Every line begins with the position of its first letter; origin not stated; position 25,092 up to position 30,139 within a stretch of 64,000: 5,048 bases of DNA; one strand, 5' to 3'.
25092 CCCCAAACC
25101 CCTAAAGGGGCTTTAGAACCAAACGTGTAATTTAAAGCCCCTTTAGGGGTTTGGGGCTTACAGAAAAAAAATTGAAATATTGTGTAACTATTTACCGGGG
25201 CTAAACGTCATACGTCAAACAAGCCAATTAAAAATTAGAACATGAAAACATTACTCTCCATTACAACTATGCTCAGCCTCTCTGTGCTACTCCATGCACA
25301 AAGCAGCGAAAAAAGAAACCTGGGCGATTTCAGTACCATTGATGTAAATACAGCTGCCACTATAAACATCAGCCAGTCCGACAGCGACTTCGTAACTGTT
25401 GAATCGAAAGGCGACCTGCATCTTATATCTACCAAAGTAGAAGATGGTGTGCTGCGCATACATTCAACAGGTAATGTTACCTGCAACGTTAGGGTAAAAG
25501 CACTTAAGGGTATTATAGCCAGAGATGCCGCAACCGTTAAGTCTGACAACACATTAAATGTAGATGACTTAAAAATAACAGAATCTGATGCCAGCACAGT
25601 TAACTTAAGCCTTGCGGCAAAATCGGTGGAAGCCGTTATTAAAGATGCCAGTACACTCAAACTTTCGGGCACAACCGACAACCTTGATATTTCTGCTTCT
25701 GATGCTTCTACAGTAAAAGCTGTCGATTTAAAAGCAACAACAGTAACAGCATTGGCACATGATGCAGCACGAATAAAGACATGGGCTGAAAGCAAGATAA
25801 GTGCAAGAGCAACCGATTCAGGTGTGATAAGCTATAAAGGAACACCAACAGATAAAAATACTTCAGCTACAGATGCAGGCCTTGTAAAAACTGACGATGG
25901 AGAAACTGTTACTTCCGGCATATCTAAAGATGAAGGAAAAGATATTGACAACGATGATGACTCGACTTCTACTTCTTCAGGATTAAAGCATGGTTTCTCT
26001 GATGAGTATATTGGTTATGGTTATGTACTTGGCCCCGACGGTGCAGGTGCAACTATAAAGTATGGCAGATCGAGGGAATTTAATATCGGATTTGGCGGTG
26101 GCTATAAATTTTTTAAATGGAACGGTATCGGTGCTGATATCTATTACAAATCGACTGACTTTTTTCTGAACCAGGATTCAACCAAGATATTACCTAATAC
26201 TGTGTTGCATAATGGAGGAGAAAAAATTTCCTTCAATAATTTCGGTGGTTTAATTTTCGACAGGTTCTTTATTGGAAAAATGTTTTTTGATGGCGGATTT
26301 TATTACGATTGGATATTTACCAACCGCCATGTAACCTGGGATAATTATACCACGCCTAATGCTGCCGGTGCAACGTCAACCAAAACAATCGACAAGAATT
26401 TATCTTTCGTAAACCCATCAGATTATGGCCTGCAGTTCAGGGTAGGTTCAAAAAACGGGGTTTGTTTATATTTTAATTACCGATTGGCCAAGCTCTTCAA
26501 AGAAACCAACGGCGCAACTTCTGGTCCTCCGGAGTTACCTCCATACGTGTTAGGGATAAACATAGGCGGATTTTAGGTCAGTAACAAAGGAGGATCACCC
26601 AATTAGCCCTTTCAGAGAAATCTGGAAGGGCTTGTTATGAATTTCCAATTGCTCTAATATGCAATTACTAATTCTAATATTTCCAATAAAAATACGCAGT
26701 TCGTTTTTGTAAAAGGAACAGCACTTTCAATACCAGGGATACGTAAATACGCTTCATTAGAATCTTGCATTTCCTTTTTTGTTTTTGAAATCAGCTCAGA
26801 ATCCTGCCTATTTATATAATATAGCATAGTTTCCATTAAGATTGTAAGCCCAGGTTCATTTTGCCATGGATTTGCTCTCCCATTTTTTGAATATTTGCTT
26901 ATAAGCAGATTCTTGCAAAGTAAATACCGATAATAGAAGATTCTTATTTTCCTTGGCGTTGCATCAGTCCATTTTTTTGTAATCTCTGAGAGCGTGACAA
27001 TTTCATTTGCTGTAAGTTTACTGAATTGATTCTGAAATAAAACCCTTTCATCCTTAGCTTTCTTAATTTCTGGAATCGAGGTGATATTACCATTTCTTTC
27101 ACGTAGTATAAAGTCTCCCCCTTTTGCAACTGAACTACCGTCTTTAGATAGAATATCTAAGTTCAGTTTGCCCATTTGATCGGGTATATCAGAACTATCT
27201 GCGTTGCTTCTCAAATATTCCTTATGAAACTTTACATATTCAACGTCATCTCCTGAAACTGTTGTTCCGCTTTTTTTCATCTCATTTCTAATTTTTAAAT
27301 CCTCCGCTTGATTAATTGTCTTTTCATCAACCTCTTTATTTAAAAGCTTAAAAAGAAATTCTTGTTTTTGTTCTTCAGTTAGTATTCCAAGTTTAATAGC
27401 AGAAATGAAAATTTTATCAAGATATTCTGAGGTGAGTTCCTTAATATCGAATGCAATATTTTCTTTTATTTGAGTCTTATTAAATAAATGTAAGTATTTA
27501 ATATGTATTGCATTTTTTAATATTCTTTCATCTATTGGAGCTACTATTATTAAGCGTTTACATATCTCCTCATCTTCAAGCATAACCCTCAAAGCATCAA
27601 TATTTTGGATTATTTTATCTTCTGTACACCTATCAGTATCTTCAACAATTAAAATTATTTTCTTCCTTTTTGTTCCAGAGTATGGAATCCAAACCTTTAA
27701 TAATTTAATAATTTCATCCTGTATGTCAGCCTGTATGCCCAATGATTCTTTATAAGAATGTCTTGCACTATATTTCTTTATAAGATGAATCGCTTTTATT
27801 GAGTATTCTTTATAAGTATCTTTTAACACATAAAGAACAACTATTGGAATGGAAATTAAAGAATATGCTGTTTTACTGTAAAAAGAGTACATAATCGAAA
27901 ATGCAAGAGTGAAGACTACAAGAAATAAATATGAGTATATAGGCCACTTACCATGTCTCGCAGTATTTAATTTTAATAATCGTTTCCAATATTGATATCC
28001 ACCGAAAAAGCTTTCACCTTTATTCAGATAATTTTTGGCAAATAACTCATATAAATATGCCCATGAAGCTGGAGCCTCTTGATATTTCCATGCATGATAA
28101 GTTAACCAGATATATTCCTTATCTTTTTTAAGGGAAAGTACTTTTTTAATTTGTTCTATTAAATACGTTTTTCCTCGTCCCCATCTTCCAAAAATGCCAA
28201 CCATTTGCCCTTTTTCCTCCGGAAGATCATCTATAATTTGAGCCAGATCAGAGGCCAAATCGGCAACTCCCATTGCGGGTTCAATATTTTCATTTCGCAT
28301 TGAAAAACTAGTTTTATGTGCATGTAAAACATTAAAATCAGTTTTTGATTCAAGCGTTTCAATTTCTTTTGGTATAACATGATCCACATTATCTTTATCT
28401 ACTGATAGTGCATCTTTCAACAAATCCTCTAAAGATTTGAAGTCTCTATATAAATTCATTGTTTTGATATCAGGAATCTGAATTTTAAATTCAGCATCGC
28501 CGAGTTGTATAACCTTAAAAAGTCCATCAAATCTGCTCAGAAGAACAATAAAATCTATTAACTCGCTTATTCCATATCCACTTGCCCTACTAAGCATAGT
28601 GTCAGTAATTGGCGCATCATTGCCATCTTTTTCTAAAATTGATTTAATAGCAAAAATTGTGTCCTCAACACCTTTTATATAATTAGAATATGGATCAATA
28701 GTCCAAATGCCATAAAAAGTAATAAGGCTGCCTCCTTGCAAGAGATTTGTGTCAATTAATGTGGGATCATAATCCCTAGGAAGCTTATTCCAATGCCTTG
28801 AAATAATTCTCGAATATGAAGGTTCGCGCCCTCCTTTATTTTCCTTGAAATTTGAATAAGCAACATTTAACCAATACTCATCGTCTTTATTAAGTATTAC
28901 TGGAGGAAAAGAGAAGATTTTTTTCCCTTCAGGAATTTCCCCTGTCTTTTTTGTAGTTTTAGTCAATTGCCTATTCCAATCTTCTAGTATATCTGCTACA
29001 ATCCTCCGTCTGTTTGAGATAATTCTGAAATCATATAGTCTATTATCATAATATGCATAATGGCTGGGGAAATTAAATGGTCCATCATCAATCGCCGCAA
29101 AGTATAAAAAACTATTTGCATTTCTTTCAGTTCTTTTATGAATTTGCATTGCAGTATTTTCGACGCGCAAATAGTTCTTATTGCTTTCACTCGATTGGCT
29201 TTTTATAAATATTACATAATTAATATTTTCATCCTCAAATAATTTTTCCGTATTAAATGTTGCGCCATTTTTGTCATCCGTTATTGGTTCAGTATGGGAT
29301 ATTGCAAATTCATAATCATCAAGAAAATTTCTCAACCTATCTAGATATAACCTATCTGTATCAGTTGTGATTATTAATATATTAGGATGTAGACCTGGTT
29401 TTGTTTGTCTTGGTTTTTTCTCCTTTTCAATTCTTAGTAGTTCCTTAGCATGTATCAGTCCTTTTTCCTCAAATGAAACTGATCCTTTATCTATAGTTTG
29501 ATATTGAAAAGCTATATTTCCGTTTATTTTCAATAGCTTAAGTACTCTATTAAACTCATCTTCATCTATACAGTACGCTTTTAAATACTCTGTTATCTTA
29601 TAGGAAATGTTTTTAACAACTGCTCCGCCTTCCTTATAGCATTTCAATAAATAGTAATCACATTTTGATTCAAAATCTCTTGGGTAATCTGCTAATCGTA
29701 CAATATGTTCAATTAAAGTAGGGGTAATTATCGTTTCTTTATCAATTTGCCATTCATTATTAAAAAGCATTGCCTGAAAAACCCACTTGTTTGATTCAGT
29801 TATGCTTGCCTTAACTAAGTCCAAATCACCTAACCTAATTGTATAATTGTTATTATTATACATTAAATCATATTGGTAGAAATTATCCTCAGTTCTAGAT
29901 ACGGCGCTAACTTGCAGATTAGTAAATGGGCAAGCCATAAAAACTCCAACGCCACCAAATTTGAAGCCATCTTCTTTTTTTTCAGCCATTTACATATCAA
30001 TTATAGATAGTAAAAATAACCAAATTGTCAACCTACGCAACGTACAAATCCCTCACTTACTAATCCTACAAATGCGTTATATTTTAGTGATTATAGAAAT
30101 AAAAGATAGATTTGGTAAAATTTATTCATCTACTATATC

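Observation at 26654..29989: Stand-alone 1111-aa KAP-family NTPase with a ~590-aa unknown N-terminal region: candidate single-gene membrane-associated defence system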

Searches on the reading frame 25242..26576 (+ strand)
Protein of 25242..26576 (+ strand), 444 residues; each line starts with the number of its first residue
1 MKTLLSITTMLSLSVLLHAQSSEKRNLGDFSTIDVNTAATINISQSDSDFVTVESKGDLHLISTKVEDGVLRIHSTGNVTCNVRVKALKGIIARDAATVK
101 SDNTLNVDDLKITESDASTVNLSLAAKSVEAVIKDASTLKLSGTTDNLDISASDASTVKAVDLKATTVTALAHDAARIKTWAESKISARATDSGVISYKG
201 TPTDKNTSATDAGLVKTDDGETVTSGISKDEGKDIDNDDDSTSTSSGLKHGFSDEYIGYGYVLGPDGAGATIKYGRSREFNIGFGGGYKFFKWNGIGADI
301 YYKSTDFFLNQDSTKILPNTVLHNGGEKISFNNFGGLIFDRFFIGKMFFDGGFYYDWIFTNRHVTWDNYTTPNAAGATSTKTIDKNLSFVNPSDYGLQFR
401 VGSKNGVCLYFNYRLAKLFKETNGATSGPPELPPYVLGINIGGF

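Call 64: find_related_loci(query=window:25242-26576:+, collection=metagenome_contigs, flank=10000)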
Query window:25242-26576:+ (444 aa) in metagenome_contigs; peptide patterns used: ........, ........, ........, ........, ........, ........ (x = any residue, [..] = any of these).
205 stretches matched a pattern; 6 encode a relative of the query (tblastn E <= 1e-3); 6 distinct loci.
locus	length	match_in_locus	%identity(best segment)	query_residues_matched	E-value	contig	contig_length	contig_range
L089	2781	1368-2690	76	1-444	0e+0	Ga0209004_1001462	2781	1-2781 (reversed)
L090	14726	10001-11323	67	3-444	0e+0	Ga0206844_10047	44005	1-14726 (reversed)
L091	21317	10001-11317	66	1-444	0e+0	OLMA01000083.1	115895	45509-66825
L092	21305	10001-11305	54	1-444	8e-156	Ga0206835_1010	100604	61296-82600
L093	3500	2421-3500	54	1-368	8e-128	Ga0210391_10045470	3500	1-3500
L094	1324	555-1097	27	23-216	2e-8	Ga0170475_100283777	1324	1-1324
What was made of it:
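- Tried and rejected: It was replaced by a metagenome scan with the DUF2807 protein (call 64).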

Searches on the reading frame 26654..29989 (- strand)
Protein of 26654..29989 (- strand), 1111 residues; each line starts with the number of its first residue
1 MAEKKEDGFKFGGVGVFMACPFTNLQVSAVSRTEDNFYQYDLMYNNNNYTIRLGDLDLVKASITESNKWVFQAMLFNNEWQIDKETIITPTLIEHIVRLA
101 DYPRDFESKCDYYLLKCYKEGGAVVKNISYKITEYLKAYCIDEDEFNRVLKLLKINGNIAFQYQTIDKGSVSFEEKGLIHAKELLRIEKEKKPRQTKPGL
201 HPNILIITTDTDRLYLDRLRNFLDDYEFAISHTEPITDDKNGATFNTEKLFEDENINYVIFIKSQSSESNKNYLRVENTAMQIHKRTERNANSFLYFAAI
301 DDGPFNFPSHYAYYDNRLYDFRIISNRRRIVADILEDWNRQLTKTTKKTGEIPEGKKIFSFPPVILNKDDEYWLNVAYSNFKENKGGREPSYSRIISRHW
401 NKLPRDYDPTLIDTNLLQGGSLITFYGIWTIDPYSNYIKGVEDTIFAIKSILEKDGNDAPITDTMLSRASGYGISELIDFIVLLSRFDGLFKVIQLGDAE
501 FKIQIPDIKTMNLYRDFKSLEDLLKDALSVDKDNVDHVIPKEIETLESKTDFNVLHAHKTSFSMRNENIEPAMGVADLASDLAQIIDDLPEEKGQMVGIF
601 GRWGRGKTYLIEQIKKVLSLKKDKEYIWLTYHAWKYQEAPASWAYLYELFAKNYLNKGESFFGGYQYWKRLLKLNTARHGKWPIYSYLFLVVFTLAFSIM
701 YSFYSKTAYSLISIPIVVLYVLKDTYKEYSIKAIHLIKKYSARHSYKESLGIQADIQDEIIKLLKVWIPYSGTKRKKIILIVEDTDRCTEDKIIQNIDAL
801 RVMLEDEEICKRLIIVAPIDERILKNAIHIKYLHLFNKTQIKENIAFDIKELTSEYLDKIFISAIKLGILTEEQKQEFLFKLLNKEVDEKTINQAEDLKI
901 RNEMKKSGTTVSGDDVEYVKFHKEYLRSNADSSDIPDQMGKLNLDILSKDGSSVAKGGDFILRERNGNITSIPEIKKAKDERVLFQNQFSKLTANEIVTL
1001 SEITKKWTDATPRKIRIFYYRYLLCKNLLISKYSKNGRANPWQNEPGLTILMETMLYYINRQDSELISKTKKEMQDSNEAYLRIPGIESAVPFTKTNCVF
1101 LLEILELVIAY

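Call 3: search_protein_families(library=pfam, proteins=[window:26654-29989:-], max_evalue=1)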
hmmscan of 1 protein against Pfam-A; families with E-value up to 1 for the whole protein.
window:26654-29989:- (1111 aa): 5 families
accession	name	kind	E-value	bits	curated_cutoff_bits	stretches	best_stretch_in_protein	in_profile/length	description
PF07693.20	KAP_NTPase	-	5.5e-11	42.7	20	1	578-897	4-254/293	KAP family P-loop domain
PF00005.33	ABC_tran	-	0.079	14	25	1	592-638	9-53/137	ABC transporter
PF23777.1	GEMI5_RBS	-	0.099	12.3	27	0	335-365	276-306/339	GEMI5 RBS C-terminal domain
PF25199.1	nSTAND_NTPase5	-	0.13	12.5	34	1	584-633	30-80/145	Novel STAND NTPase 5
PF00931.28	NB-ARC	-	0.13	12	23.5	1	582-620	5-44/248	NB-ARC domain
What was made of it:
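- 26915..28258 (-): KAP-family P-loop NTPase module (aa 578-~1025). Pfam PF07693 E=5.5e-11 (call 3).
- On KAP family P-loop NTPases (Pfam PF07693): 42.7 bits against a gathering score of 20, E=5.5e-11, aa 578-897 (call 3).
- On STAND NTPases (Avs, NACHT, NB-ARC): NB-ARC and nSTAND_NTPase5 score only E=0.13, far below their thresholds (call 3).
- Closest known: NTPase-plus-TIR immune proteins. Different: NB-ARC and nSTAND hits are insignificant (E = 0.13, call 3).
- Checked: Pfam KAP_NTPase PF07693 hits aa 578-897 at E=5.5e-11, 42.7 bits against a gathering score of 20 (call 3).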

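Call 4: search_protein_families(library=padloc, proteins=[window:26654-29989:-], max_evalue=1)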
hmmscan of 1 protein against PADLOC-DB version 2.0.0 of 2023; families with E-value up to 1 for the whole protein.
window:26654-29989:- (1111 aa): 4 families
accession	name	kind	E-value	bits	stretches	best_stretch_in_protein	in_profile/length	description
PDLC02210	QatA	-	4.6e-10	36.6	2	596-654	34-91/593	-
PDLC02361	PifA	-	1.4e-09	35.2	1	573-640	19-86/720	PifA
PDLC02209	QatA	-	4.6e-07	26.8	2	579-637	19-74/646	-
PDLC04957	PDC-S20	-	7e-06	23.8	1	581-636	16-77/446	-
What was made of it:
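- On PifA (PADLOC PDLC02361): Only aa 573-640 align, to model positions 19-86 of 720, 35 bits (call 4).
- Closest known: PifA of the F plasmid. Different: Only the P-loop region aligns: PADLOC PifA model positions 19-86 of 720, 35 bits (call 4).
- Closest known: Tmn. Different: No Tmn hit appeared in the PADLOC scan (call 4).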

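Call 5: search_protein_families(library=ncbifam, proteins=[window:26654-29989:-], max_evalue=1)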
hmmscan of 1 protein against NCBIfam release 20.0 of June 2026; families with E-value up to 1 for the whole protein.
window:26654-29989:- (1111 aa): 1 family
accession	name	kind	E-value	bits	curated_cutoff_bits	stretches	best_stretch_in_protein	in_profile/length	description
NF041923.1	QatA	equivalog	4e-10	39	600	2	577-637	17-74/628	Qat anti-phage system ATPase QatA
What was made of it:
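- On QatABCD (QatA, NCBIfam NF041923): 39 bits against a cut-off of 600 (call 5).
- Closest known: QatA of the QatABCD system. Same: KAP-type P-loop; weak hits to the QatA models (calls 4, 5).
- Closest known: QatA of the QatABCD system. Different: 39 bits against an equivalog cut-off of 600 (call 5).
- Tried and rejected: Rejected; see the membership table (calls 3-5).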

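Call 6: find_homologous_proteins(query=window:26654-29989:-, max_evalue=0.001)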
Query window:26654-29989:- (1111 aa): 2 proteins with E <= 0.001 among 8000 candidates.
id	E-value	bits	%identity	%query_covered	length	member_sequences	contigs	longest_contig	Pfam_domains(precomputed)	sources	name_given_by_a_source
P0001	0.0e+0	2520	100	100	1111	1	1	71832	PF07693.21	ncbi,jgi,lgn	-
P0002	1.0e-269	916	43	100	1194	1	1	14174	PF07693.21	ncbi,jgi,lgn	-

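Call 8: find_encoding_contigs(protein=P0002, flank=10000, max_places=6)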
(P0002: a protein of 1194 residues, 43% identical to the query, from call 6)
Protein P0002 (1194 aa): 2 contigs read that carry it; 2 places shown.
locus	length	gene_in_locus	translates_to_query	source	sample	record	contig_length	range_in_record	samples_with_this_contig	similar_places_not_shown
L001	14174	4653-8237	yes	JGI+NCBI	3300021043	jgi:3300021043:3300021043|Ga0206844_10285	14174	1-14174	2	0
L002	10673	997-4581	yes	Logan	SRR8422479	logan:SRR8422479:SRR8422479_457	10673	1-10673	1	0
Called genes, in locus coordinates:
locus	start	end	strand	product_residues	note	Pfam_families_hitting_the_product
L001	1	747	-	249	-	?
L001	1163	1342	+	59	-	-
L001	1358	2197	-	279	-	PF00691:OmpA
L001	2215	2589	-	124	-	-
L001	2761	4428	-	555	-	PF04326:SLFN_AlbA_2, PF13749:HATPase_c_4 (weak)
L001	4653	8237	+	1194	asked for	PF07693:KAP_NTPase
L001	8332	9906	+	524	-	PF18733:HEPN_LA2681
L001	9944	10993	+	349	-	PF24838:8xMP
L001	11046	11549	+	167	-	-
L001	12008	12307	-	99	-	-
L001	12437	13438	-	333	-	-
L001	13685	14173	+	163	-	?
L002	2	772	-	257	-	?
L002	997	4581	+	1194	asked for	PF07693:KAP_NTPase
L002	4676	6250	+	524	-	PF18733:HEPN_LA2681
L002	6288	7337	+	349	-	PF24838:8xMP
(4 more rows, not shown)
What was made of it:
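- P0002: SLFN_AlbA_2/HATPase_c_4, HEPN_LA2681, 8xMP (call 8). HEPN_LA2681, 95 bp after P0002 (call 8).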

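Call 9: find_encoding_contigs(protein=P0001, flank=10000, max_places=6)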
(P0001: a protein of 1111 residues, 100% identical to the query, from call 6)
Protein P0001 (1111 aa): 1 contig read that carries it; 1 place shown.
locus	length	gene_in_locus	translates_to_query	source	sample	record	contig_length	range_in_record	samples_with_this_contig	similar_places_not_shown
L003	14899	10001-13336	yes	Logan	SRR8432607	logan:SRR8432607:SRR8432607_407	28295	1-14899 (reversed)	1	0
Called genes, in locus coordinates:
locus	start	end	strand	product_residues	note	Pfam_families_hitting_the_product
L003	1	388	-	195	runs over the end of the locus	PF01330:RuvA_N, PF00633:HHH (faint), PF14520:HHH_5, PF07499:RuvA_C (weak)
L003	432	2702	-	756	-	PF00390:malic, PF03949:Malic_M, PF01515:PTA_PTB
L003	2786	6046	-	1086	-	PF26550:Tricorn_2nd (weak), PF07676:PD40 (faint), PF26549:Tricorn_N (faint)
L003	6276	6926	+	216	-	PF00753:Lactamase_B, PF19583:ODP (faint)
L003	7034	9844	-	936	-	PF00675:Peptidase_M16, PF05193:Peptidase_M16_C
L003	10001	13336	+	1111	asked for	PF07693:KAP_NTPase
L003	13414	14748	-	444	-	PF10988:DUF2807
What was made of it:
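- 26654..29989 (-): Whole ORF, 1111 aa (stop codon included). Identical protein P0001 is in public collections (calls 6, 9).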

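Call 33: find_homologous_proteins(query=A3, max_evalue=1e-10)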
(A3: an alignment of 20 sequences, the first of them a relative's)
Query A3 (20 sequences) (1111 aa, profile of the alignment): 2 proteins with E <= 1e-10 among 8000 candidates.
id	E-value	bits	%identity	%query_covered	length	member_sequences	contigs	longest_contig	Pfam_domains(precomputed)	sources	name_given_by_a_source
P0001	0.0e+0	1391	100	100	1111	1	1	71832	PF07693.21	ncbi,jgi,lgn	-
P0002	0.0e+0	1283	43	100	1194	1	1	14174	PF07693.21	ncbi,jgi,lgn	-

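Call 79: list_cluster_members(proteins=[P0001, P0002, P0003, P0005])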
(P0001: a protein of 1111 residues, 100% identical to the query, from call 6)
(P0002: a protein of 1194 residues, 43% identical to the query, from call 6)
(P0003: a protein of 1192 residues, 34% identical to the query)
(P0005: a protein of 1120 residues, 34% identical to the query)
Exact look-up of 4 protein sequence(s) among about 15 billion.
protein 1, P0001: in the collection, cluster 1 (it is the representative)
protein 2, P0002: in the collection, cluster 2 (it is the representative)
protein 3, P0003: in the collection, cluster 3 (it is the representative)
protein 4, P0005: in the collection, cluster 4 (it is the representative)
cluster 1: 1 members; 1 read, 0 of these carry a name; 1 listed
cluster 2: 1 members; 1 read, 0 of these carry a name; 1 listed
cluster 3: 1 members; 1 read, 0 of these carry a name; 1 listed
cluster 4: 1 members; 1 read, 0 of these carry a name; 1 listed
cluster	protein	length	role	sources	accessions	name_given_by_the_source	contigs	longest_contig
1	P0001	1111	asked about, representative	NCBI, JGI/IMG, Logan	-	-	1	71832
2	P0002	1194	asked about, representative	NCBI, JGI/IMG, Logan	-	-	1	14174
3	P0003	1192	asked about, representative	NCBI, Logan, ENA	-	-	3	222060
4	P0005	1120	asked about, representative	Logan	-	-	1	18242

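Call 85: search_dna_similar(query=P0001, collection=phages, mode=protein, max_evalue=0.00001, max_rows=15)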
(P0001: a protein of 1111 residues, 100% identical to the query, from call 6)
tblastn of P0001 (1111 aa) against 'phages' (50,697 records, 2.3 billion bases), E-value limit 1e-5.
No match.

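Call 86: search_dna_similar(query=P0001, collection=plasmids, mode=protein, max_evalue=0.00001, max_rows=15)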
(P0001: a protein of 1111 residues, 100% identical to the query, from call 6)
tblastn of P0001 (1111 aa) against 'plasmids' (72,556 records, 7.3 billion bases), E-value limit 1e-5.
No match.
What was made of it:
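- Tried and rejected: None at tblastn E <= 1e-5 (calls 85, 86).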
